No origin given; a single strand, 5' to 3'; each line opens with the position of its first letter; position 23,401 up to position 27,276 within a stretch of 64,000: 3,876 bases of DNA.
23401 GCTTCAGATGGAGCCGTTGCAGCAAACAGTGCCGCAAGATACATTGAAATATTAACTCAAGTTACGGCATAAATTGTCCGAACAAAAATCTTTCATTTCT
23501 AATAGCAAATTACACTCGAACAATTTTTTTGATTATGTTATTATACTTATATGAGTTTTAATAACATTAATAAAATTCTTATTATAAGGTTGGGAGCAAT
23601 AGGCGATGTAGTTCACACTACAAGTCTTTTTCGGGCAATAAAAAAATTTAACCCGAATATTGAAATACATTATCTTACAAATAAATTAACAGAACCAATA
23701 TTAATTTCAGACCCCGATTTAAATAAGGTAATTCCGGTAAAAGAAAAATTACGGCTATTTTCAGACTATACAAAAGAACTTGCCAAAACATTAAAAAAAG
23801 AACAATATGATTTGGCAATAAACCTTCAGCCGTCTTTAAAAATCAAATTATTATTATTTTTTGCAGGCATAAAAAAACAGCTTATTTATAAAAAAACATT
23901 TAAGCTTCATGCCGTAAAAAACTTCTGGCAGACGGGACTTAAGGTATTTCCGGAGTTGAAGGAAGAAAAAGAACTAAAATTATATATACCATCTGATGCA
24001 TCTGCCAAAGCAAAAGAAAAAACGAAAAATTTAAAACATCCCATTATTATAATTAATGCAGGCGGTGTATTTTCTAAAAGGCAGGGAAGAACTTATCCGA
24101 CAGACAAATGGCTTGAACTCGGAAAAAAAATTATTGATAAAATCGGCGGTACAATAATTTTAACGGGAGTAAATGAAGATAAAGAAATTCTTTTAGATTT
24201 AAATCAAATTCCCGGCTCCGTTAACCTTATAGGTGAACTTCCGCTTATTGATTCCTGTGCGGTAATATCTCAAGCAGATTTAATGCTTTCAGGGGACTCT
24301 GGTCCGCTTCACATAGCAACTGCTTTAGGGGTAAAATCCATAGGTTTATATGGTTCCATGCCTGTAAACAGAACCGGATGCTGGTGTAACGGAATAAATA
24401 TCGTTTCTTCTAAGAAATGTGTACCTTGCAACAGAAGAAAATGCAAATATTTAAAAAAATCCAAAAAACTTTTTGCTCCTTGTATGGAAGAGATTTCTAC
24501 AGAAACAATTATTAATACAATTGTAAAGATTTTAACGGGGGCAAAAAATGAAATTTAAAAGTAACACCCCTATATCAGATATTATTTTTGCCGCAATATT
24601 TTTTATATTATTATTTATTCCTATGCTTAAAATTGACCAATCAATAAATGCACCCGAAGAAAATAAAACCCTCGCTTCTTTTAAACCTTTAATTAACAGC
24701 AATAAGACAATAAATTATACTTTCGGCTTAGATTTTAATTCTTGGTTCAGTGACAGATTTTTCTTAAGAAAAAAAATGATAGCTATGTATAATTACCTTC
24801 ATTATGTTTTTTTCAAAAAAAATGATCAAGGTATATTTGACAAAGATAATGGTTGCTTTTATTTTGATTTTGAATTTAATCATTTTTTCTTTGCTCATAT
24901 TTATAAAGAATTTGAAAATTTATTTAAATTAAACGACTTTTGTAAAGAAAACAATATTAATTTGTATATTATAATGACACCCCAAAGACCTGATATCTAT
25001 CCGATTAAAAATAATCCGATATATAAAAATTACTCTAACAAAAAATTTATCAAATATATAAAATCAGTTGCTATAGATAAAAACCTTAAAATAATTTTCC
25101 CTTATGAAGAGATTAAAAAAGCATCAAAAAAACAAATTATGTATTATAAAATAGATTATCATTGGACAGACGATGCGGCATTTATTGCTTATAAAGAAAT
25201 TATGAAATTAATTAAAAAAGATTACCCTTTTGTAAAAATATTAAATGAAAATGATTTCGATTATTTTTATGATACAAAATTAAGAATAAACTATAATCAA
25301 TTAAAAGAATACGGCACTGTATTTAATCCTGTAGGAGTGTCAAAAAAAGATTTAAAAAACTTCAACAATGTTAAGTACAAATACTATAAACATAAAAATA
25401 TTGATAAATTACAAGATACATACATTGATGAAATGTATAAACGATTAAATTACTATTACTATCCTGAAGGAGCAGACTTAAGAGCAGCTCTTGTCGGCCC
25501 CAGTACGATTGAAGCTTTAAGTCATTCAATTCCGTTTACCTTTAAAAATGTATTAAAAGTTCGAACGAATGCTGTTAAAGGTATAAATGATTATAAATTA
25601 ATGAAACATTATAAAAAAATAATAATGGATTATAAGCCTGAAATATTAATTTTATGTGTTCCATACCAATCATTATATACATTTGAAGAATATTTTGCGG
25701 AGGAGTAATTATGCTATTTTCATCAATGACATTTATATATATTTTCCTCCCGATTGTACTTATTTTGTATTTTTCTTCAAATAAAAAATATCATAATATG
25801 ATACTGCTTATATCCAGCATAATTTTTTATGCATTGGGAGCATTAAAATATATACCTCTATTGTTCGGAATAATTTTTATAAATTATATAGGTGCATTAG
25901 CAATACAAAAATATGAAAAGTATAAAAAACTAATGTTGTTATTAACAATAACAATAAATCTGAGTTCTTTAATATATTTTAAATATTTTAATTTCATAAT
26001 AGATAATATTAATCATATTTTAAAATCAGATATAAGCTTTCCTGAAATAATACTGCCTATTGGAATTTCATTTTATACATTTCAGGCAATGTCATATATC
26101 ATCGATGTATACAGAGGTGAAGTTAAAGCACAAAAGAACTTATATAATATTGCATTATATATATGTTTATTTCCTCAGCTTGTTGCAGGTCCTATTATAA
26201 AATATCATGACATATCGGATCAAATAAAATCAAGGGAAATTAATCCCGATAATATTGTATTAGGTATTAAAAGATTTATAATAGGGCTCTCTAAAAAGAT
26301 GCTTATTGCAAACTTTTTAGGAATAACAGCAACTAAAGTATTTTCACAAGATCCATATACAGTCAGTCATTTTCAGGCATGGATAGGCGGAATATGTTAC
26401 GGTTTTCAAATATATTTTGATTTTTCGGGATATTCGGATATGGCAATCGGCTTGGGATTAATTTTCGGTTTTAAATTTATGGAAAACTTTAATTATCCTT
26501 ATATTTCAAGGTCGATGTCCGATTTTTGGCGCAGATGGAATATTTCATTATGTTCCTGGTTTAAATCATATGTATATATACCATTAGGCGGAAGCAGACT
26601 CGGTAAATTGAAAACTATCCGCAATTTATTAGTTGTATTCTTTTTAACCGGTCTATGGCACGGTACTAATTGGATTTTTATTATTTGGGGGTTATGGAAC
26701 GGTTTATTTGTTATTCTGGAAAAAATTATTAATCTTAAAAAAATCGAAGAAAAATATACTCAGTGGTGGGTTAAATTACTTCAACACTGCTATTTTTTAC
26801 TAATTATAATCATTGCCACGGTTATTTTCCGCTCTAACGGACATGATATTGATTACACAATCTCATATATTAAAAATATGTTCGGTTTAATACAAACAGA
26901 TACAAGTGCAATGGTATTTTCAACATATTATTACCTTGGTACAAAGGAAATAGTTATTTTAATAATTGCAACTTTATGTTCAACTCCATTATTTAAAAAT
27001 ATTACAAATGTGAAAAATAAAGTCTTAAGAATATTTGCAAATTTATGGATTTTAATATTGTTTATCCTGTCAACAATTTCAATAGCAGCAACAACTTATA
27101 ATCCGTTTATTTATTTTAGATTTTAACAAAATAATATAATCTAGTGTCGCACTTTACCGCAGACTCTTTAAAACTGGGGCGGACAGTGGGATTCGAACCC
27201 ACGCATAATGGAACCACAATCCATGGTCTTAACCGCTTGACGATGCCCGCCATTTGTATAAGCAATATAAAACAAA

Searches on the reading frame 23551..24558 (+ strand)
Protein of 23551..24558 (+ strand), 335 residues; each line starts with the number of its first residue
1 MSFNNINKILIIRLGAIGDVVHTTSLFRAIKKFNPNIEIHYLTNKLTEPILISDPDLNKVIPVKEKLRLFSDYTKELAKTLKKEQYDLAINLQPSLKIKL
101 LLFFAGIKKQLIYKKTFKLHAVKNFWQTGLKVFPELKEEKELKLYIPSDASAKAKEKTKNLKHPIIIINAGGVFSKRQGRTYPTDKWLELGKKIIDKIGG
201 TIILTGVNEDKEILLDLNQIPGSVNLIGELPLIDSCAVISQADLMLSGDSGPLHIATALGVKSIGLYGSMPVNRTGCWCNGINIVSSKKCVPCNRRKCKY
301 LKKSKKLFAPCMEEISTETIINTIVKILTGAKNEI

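Call 45: search_protein_families(library=pfam, proteins=[window:23551-24558:+], max_evalue=0.001)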
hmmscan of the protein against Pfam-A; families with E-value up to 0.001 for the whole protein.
window:23551-24558:+ (335 aa): 1 family
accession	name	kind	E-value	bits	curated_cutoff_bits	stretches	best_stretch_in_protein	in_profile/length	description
PF01075.23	Glyco_transf_9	-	3.7e-30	105.5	22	1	76-302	3-245/247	Glycosyltransferase family 9 (heptosyltransferase)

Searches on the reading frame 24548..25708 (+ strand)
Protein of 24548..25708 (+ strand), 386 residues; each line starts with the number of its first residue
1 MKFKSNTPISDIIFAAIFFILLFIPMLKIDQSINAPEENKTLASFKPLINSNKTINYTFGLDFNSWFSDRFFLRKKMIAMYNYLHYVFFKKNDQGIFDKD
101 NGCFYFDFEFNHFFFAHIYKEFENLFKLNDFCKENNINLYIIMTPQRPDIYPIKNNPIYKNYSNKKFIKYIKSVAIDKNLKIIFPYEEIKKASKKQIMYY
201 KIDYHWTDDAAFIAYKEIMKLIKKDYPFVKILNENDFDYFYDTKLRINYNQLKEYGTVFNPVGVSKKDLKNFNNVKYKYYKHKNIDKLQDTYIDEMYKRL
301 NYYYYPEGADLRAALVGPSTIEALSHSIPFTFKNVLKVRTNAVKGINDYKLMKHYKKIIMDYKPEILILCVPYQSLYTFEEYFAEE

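Call 45: search_protein_families(library=pfam, proteins=[window:24548-25708:+], max_evalue=0.001)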
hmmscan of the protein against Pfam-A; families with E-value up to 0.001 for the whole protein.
window:24548-25708:+ (386 aa): 2 families
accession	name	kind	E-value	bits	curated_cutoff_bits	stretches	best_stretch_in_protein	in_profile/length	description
PF16822.11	ALGX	-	2.6e-07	31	26.5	1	117-237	24-144/268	SGNH hydrolase-like domain, acetyltransferase AlgX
PF14286.12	DHHW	-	0.00023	20.9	25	1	162-241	201-278/385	DHHW protein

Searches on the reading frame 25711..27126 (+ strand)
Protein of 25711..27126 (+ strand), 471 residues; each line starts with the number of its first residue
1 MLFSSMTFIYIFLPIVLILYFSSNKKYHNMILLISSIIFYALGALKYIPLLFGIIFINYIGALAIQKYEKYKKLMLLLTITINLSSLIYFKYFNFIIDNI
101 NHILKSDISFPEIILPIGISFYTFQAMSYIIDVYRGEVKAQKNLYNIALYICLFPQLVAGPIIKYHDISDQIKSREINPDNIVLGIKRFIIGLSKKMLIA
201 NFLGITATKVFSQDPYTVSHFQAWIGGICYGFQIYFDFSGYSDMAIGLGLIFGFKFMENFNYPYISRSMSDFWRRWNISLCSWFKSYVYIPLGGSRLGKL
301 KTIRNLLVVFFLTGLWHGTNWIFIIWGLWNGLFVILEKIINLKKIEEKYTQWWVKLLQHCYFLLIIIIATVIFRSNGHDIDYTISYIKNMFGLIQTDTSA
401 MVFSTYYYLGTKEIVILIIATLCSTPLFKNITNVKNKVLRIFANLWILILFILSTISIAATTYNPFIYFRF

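Call 46: search_protein_families(library=pfam, proteins=[window:25711-27126:+], max_evalue=0.001)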
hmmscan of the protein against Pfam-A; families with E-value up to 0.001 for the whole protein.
window:25711-27126:+ (471 aa): 1 family
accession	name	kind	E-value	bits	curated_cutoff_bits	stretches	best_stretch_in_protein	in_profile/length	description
PF03062.24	MBOAT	-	1.4e-36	126.9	27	1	53-340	13-297/337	MBOAT, membrane-bound O-acyltransferase family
